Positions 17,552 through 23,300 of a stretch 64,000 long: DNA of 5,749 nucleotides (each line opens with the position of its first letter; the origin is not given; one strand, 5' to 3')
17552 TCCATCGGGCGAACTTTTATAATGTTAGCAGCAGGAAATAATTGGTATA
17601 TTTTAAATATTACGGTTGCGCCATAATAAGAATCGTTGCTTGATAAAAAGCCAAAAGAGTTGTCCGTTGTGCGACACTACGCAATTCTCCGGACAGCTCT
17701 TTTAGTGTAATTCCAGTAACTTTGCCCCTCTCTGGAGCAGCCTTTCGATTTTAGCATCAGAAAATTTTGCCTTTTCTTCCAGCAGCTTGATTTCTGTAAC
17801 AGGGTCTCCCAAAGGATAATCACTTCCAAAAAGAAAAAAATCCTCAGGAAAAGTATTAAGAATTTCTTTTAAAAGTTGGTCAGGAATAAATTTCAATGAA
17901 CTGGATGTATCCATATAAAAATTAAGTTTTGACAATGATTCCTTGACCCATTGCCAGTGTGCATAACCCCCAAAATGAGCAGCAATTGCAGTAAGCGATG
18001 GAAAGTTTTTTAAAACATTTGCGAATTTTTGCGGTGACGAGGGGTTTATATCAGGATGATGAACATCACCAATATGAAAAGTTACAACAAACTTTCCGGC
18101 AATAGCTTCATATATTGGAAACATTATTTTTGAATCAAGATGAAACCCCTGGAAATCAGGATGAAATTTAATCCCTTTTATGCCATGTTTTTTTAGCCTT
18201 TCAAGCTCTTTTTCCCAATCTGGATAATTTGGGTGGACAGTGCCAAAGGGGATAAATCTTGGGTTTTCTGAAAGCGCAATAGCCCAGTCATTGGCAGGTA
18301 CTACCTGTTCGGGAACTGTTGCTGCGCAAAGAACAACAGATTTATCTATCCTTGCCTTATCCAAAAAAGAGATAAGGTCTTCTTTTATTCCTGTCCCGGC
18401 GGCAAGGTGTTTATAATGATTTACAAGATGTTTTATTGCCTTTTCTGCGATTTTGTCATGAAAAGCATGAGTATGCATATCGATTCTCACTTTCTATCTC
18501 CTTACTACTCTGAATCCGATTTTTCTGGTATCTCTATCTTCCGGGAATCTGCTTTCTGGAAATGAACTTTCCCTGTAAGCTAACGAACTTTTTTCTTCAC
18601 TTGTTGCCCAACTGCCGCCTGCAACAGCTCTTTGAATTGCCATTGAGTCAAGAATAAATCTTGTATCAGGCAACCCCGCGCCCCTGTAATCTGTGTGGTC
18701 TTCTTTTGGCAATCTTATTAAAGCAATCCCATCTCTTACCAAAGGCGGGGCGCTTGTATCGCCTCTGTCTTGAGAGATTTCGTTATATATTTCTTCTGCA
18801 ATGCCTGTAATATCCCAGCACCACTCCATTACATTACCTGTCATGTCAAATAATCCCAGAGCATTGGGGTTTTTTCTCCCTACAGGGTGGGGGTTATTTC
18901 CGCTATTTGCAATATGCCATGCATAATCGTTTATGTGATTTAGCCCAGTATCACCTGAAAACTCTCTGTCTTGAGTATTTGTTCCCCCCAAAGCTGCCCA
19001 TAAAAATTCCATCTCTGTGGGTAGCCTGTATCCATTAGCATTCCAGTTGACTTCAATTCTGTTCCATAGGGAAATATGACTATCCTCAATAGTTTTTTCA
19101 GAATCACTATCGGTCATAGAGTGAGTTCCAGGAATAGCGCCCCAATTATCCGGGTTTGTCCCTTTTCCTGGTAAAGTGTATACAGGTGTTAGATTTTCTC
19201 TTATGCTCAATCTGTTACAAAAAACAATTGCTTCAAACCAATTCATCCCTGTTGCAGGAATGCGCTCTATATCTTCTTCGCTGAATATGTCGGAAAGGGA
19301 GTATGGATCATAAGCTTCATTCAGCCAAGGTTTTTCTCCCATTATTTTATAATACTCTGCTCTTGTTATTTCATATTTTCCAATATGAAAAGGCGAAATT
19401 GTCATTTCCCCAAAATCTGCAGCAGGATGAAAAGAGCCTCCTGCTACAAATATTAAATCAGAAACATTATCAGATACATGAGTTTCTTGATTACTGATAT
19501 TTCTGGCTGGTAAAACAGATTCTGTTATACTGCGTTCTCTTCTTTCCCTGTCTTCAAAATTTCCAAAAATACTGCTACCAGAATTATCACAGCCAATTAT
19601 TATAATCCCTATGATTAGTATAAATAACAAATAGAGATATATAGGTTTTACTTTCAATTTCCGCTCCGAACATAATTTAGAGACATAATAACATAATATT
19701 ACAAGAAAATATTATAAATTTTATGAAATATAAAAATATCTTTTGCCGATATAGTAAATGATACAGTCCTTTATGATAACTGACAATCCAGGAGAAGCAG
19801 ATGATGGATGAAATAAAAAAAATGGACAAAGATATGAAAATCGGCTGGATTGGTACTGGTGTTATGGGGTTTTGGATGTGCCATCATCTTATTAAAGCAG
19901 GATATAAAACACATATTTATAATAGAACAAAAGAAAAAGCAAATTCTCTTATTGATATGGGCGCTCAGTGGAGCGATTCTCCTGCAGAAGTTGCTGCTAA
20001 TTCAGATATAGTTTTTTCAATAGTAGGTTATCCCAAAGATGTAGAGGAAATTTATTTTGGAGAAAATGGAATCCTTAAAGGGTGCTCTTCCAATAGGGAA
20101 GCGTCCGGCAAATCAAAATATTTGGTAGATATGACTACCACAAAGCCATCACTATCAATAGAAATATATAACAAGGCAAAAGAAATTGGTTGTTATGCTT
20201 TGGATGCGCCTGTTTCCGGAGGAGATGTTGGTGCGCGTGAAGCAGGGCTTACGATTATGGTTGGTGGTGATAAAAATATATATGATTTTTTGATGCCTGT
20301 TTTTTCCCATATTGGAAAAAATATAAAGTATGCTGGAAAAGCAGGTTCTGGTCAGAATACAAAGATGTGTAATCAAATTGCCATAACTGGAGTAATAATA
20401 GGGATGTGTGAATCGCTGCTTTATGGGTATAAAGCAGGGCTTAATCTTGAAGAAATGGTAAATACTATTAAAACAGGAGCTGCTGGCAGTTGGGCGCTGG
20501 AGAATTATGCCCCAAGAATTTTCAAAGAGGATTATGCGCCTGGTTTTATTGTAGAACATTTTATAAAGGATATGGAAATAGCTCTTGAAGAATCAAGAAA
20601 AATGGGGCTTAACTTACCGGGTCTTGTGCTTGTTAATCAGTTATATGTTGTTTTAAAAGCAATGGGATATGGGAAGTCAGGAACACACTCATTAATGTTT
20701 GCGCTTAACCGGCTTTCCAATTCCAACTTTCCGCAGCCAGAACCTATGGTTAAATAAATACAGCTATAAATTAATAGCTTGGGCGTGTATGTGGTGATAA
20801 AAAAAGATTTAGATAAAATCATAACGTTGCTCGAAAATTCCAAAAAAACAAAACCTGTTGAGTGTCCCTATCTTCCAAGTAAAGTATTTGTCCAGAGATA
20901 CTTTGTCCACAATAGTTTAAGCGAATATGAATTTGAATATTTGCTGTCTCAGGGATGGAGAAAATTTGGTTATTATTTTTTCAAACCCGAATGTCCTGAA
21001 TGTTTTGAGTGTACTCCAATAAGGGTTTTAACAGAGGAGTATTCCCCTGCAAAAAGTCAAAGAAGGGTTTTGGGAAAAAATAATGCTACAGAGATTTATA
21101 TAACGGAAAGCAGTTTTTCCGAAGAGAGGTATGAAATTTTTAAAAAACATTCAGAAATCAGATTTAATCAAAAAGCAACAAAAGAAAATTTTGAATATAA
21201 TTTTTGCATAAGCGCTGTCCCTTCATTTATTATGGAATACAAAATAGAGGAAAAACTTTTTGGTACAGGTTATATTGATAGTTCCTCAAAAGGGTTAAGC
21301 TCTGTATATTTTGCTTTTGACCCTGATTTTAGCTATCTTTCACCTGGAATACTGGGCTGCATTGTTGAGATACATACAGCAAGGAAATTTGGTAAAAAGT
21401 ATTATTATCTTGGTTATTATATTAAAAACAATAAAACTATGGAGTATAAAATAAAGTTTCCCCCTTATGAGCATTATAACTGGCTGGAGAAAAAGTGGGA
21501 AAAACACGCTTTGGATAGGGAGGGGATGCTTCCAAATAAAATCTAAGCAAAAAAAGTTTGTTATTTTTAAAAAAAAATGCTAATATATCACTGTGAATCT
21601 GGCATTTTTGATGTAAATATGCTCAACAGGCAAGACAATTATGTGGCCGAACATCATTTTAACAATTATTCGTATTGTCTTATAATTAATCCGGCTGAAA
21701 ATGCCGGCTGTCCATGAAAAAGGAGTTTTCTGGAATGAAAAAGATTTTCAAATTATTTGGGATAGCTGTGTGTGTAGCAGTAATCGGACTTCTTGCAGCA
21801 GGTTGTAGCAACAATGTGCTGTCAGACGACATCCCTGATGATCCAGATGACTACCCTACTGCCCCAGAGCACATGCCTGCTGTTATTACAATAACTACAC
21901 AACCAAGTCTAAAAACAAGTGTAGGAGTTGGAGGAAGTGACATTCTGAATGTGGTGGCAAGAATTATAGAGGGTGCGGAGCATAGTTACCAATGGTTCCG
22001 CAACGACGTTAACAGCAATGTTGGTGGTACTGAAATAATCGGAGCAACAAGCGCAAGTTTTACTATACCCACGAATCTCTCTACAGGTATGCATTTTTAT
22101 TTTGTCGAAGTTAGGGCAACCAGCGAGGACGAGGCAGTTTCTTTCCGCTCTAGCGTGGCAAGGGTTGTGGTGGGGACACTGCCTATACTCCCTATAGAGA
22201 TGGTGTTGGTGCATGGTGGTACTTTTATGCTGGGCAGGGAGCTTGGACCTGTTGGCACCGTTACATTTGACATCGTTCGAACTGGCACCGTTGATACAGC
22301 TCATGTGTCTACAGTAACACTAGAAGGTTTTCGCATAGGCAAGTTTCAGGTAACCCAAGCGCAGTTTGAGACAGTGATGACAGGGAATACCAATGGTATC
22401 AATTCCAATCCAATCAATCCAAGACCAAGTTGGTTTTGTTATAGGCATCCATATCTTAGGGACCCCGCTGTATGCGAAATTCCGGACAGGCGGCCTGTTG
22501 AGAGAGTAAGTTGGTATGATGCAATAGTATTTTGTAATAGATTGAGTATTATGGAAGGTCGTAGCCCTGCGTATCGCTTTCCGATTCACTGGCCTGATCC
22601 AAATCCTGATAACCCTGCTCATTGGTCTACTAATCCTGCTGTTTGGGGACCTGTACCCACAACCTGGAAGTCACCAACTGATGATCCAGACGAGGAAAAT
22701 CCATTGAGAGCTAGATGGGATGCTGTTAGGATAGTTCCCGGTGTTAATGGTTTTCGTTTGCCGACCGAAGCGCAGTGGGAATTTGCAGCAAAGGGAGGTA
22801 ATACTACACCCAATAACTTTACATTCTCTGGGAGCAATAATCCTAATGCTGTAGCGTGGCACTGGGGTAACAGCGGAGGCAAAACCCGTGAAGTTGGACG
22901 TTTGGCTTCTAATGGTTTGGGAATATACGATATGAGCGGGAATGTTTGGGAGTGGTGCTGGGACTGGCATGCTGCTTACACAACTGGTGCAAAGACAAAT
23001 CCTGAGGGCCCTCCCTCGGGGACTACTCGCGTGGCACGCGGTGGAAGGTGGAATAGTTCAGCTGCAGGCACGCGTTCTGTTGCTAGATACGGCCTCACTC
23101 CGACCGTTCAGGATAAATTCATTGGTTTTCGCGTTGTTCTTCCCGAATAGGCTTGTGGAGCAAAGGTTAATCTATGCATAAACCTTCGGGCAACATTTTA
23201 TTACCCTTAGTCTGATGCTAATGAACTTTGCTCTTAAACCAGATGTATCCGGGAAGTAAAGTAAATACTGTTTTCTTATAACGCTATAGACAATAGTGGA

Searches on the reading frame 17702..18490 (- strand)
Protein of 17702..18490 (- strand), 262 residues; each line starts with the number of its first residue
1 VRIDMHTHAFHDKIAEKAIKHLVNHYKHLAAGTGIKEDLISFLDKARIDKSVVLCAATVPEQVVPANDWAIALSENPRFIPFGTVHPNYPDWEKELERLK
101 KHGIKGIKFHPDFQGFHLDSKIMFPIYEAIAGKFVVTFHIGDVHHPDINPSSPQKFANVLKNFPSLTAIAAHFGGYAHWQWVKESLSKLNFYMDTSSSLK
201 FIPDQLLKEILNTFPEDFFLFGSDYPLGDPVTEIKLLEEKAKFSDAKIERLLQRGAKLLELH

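Call 9: search_protein_families(library=pfam, proteins=[window:17702-18490:-], max_evalue=0.00001)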
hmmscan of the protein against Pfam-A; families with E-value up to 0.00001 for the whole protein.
window:17702-18490:- (262 aa): 1 family
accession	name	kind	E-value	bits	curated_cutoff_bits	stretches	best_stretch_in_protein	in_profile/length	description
PF04909.20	Amidohydro_2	-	8.1e-19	68.9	26.4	1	66-230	65-252/289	Amidohydrolase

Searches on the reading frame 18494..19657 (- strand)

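Call 9: search_protein_families(library=pfam, proteins=[window:18494-19657:-], max_evalue=0.00001)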
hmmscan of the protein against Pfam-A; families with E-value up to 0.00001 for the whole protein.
window:18494-19657:- (387 aa): 1 family
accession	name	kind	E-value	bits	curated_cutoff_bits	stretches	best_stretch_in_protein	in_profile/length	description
PF03781.23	FGE-sulfatase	-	1.1e-29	104.3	23.3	1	69-300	6-211/255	Sulfatase-modifying factor enzyme 1-like domain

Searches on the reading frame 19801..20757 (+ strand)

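Call 9: search_protein_families(library=pfam, proteins=[window:19801-20757:+], max_evalue=0.00001)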
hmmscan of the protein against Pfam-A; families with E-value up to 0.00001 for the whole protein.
window:19801-20757:+ (318 aa): 4 families
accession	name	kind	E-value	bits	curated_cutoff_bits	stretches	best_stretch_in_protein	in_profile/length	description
PF03446.21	NAD_binding_2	-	2e-47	161.6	21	1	13-179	1-161/161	NAD binding domain of 6-phosphogluconate dehydrogenase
PF14833.11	NAD_binding_11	-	7.5e-31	107.4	30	1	182-297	1-117/122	NAD-binding of NADP-dependent 3-hydroxyisobutyrate dehydrogenase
PF03807.23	F420_oxidored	-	4.1e-06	27.8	21.6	1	13-75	1-67/94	NADP oxidoreductase coenzyme F420-dependent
PF01488.26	Shikimate_DH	-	9.5e-06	26.2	24.3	0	10-78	11-86/138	Shikimate / quinate 5-dehydrogenase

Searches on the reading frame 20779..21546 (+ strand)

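Call 9: search_protein_families(library=pfam, proteins=[window:20779-21546:+], max_evalue=0.00001)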
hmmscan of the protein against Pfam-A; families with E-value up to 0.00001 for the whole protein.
window:20779-21546:+ (255 aa): 2 families
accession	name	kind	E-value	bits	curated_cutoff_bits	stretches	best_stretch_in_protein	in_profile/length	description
PF04377.21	ATE_C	-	2.7e-28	99.4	25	1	116-233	1-121/122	Arginine-tRNA-protein transferase, C terminus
PF04376.19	ATE_N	-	1.8e-15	57.3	27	1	28-96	2-72/72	Arginine-tRNA-protein transferase, N terminus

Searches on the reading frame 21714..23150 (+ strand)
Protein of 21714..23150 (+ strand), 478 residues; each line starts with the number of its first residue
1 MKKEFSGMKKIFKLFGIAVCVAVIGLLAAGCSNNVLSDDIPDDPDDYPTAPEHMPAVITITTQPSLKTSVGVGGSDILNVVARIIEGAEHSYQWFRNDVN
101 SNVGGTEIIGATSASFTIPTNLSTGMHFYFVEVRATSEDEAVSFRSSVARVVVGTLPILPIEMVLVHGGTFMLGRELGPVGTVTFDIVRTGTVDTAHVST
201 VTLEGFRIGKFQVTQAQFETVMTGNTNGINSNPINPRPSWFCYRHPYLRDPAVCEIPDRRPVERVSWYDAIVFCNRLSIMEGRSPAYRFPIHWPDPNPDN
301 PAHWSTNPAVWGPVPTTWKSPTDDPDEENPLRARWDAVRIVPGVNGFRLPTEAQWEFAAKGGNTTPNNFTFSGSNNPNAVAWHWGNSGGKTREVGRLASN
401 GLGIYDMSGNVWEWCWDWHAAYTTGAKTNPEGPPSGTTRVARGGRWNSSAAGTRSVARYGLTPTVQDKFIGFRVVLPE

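Call 9: search_protein_families(library=pfam, proteins=[window:21714-23150:+], max_evalue=0.00001)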
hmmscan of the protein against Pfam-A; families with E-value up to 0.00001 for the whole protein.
window:21714-23150:+ (478 aa): 1 family
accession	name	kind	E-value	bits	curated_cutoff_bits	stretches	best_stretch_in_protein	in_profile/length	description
PF03781.23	FGE-sulfatase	-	5.3e-44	151.2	23.3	1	162-475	4-254/255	Sulfatase-modifying factor enzyme 1-like domain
